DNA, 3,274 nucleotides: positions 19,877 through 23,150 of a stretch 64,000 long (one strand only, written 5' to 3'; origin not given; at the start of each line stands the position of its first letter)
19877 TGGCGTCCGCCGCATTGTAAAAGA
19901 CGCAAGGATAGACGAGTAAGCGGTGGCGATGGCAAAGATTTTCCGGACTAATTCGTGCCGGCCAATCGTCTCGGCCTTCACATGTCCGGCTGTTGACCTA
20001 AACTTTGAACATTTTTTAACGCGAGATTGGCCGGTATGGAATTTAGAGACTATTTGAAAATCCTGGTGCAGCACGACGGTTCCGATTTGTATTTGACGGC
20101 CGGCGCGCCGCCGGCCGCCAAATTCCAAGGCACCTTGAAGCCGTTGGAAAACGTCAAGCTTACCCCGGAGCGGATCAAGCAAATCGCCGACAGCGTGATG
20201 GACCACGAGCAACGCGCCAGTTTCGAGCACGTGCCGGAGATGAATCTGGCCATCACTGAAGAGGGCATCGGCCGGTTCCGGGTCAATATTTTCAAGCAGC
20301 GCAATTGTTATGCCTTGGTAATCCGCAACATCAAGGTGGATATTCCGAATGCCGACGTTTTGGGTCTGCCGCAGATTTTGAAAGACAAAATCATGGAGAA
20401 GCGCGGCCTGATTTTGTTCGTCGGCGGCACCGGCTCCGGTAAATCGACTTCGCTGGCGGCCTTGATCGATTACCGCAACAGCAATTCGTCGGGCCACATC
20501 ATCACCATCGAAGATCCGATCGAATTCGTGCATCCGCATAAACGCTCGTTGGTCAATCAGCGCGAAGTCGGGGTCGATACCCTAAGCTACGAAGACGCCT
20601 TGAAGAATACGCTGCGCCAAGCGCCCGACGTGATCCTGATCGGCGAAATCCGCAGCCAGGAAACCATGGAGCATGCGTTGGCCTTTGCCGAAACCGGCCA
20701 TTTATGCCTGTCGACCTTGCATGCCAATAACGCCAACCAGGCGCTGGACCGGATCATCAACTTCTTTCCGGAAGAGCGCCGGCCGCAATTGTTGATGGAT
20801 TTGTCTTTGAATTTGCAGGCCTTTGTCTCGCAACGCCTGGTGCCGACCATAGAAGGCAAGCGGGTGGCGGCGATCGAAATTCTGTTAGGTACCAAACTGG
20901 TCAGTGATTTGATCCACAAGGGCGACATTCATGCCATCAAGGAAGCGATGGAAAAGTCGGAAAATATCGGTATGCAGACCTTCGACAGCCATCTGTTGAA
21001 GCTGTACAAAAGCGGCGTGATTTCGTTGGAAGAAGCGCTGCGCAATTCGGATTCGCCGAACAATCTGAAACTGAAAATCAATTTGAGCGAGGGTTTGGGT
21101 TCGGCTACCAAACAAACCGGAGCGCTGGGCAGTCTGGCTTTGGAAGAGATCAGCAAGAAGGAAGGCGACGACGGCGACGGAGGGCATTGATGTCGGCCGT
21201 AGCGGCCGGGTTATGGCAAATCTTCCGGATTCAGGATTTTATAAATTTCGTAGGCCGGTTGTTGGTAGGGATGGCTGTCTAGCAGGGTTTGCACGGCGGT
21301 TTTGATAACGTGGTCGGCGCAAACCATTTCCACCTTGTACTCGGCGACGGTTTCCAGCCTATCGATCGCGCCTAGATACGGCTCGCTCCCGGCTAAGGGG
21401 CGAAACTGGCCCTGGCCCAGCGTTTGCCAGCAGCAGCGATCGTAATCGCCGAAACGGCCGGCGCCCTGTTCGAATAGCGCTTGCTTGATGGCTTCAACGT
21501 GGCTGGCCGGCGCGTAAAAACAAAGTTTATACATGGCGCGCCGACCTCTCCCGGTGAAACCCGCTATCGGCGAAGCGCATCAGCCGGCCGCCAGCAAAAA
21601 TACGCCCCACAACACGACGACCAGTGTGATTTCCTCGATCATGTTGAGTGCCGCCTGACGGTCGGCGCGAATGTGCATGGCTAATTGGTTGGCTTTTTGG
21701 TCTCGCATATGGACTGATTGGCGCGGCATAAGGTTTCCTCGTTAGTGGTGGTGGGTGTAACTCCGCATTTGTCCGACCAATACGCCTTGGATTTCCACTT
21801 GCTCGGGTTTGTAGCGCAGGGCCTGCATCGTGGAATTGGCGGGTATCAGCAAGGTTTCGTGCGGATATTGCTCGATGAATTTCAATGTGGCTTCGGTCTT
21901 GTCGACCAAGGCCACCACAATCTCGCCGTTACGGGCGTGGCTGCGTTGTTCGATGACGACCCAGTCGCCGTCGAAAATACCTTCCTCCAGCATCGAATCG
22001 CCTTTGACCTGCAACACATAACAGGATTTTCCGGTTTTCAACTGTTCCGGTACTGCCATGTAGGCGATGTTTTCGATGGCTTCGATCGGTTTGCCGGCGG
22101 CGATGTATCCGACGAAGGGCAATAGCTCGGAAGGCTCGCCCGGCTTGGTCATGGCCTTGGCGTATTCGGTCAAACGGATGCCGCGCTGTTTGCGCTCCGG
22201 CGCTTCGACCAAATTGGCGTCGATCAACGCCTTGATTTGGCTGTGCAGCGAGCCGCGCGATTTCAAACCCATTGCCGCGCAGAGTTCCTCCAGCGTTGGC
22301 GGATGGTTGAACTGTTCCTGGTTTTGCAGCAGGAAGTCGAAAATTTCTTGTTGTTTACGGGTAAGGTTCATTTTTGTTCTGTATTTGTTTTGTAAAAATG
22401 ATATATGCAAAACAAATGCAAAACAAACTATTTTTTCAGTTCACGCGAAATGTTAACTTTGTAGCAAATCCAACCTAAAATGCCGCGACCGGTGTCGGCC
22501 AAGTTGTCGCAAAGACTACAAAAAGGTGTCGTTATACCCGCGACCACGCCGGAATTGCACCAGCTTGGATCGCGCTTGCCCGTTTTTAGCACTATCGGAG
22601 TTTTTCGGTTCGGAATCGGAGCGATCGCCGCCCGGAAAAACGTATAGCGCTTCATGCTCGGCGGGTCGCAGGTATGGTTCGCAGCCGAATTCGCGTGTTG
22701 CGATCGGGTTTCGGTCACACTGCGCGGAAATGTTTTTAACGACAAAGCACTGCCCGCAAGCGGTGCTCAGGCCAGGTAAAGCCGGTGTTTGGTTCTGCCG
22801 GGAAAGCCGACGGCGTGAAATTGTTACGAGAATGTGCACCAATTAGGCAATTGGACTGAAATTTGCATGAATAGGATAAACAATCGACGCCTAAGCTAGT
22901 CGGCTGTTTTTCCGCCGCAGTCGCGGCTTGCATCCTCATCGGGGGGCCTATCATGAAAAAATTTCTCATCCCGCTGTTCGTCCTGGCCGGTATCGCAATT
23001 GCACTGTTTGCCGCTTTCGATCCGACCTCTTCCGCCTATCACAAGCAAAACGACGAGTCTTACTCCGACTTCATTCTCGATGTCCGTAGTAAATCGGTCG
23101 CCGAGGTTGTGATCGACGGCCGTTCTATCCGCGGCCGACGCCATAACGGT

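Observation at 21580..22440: lexA followed by an SD-equipped 49-aa hydrophobic peptide; non-canonical repeat in the lexA promoter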

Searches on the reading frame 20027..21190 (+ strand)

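Call 31: search_protein_families(library=pfam, proteins=[window:20027-21190:+], max_evalue=0.00001)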
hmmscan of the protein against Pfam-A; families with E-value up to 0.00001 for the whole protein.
window:20027-21190:+ (387 aa): 1 family
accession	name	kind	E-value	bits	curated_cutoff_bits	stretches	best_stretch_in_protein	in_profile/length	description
PF00437.27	T2SSE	-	8.7e-42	143.5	24.9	1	72-275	83-281/370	Type II/IV secretion system protein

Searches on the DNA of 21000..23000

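Call 56: search_rna_families(source=window, start=21000, end=23000, threshold=evalue, max_evalue=1)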
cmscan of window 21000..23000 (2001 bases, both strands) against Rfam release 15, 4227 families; matches with E-value up to 1: 8.
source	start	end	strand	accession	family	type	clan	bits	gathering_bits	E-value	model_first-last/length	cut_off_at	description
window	22370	22430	+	RF03956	mir-737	Gene; miRNA;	-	31.3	60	0.014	1-63/63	no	mir-737 microRNA precursor family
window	22373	22427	+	RF01036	mir-567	Gene; miRNA;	-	24.6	90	0.061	1-70/70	no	mir-567 microRNA precursor family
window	22372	22428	+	RF01916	mir-988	Gene; miRNA;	-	24.3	72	0.056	1-80/80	no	mir-988 microRNA precursor family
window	22376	22424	+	RF00245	mir-19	Gene; miRNA;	CL00110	23.1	50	0.22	1-79/79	no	mir-19 microRNA precursor family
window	22372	22429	-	RF03394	mir-2574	Gene; miRNA;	-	21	90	0.36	1-68/68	no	mir-2574 microRNA precursor family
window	22376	22424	-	RF00245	mir-19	Gene; miRNA;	CL00110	20.9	50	0.8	1-79/79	no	mir-19 microRNA precursor family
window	22373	22427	+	RF04099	MIR837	Gene; miRNA;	-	20.7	117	0.58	1-122/122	no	MIR837 microRNA precursor family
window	22371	22429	+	RF00972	mir-651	Gene; miRNA;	-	20.4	106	0.79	1-86/86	no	mir-651 microRNA precursor family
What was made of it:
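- On TisB/DinQ type I toxin: No RNA family reached its Rfam gathering score in 21000-23000 (call 56).
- No sRNA family was found in the region (call 56).
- Tried and rejected: Only sub-threshold microRNA-hairpin matches appeared, caused by the palindrome (call 56).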

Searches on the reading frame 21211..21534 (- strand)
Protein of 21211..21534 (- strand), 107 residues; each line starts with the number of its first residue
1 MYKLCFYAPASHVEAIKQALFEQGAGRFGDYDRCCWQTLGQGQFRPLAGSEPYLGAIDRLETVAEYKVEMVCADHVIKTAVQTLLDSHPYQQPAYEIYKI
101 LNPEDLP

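Call 5: search_protein_families(library=pfam, proteins=[window:21211-21534:-], max_evalue=0.1)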
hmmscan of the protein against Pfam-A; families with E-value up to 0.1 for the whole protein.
window:21211-21534:- (107 aa): 0 families

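Call 31: search_protein_families(library=pfam, proteins=[window:21211-21534:-], max_evalue=0.00001)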
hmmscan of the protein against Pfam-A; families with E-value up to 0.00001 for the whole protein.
window:21211-21534:- (107 aa): 0 families

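Call 48: search_protein_families(library=ncbifam, proteins=[window:21211-21534:-], max_evalue=1)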
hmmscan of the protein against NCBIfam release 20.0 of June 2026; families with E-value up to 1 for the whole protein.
window:21211-21534:- (107 aa): 1 family
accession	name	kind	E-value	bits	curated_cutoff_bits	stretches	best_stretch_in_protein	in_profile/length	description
NF043024.1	T4SS_AnkI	equivalog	0.23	10.2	550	1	62-105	114-157/439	Dot/Icm T4SS effector AnkI/LegAS4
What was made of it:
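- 21211..21534 (-): 107-aa ORF 45 nt after the small gene. It may be a third operon member, in the genus Methylomonas only. No Pfam or NCBIfam match (calls 5, 31, 48).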
